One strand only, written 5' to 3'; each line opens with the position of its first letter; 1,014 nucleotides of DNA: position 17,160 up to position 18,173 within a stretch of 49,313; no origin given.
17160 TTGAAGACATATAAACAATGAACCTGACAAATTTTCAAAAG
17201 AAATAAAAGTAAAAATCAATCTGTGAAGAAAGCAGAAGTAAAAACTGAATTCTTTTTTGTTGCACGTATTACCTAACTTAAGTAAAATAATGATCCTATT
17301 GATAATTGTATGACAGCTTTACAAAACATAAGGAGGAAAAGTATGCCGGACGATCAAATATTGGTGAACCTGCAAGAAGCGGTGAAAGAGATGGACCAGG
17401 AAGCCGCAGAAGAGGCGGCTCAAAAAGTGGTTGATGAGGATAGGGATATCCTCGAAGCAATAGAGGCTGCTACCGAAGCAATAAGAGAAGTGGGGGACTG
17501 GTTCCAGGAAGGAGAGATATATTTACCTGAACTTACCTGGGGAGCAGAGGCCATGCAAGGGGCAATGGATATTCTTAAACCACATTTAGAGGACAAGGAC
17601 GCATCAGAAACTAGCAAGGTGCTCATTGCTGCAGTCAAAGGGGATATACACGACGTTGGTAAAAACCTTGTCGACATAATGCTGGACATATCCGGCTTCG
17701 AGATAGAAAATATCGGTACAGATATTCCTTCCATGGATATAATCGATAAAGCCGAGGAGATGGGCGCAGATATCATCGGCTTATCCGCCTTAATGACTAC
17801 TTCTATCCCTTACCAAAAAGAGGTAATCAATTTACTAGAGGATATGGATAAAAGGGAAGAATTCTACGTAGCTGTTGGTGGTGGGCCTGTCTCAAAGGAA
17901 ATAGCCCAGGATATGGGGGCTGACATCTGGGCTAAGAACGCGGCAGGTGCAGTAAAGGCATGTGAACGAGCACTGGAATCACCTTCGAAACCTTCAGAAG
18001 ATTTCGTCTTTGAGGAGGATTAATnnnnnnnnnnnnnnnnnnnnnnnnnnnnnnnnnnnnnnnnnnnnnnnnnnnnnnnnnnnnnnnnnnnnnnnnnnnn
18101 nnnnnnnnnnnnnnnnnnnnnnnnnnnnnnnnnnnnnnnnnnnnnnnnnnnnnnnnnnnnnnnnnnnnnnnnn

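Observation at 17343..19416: Corrinoid protein plus MtmB-family methyltransferase that lacks the pyrrolysine codon: possible new substrate class (secondary amine such as sarcosine or an N-methyl heterocycle)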

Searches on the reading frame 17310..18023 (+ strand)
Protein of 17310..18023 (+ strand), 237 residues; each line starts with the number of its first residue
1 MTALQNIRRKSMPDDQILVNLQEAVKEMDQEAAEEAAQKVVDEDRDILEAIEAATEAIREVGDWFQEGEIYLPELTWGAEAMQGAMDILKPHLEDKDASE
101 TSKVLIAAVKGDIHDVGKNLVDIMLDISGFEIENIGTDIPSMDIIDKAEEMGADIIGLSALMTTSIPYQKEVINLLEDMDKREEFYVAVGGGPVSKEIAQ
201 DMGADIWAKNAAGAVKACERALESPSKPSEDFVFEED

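Call 3: search_protein_families(library=pfam, proteins=[window:17310-18023:+], max_evalue=0.01)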
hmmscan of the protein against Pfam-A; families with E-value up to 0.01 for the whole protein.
window:17310-18023:+ (237 aa): 2 families
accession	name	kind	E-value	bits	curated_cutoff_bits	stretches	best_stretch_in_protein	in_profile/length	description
PF02310.24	B12-binding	-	2.5e-21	76.2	32.1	1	103-214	2-119/121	B12 binding domain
PF02607.22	B12-binding_2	-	9.7e-14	51.8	23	1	21-90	5-74/74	B12 binding domain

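Call 4: search_protein_families(library=ncbifam, proteins=[window:17310-18023:+], max_evalue=0.01)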
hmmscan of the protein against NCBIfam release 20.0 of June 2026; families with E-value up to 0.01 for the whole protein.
window:17310-18023:+ (237 aa): 16 families
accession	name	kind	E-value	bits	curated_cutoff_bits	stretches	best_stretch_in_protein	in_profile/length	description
NF047995.1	corrinoid_MtgC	exception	1.2e-51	175.2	310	1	16-222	3-213/215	glycine betaine-specific corrinoid protein MtgC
NF041607.1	dimeth_corrin_MtbC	equivalog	3.6e-47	160.5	350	1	26-219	6-200/203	dimethylamine corrinoid protein MtbC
TIGR02370.1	pyl_corrinoid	subfamily_domain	3.6e-47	160.3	215.3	1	21-214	2-197/197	methyltransferase cognate corrinoid protein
NF047996.1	corrin_MtgC_2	exception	2.1e-40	138.5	370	1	16-221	3-209/212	glycine betaine-specific corrinoid protein MtgC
TIGR02082.1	metH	equivalog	1e-36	126.1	1010.85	1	24-223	657-859/1182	methionine synthase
NF007024.0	PRK09490.1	equivalog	7e-32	110.2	1497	1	23-224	671-878/1234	methionine synthase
NF040655.1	MtaC_Meth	equivalog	3.6e-28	98.3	420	1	6-223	24-239/253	methanol--corrinoid protein MtaC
NF040669.1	MtaC2_Meth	equivalog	9.3e-28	97.3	450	1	11-222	36-246/267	methanol--corrinoid protein MtaC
NF052513.1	TransRegCarH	equivalog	2.2e-09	37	400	1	15-205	81-262/274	HTH-type transcriptional repressor CarH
NF002612.0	PRK02261.1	equivalog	3.8e-09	36.2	110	1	101-165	3-67/148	methylaspartate mutase subunit S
NF052385.1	Lys_5_6_beta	equivalog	1.1e-08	35.1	280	1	129-206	138-218/241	lysine 5,6-aminomutase subunit beta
NF040743.1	ornith_mutase_E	equivalog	1.4e-07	29.9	800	1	95-206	589-707/730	D-ornithine 4,5-aminomutase subunit OraE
TIGR01501.1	MthylAspMutase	equivalog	1.3e-06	28.2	135.8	1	104-163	4-63/134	methylaspartate mutase subunit S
TIGR00640.1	acid_CoA_mut_C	subfamily_domain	4.7e-05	23.4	57.45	1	102-191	3-91/132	methylmalonyl-CoA mutase C-terminal domain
NF006944.0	PRK09426.1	equivalog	0.00026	19.1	876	1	96-192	584-679/721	methylmalonyl-CoA mutase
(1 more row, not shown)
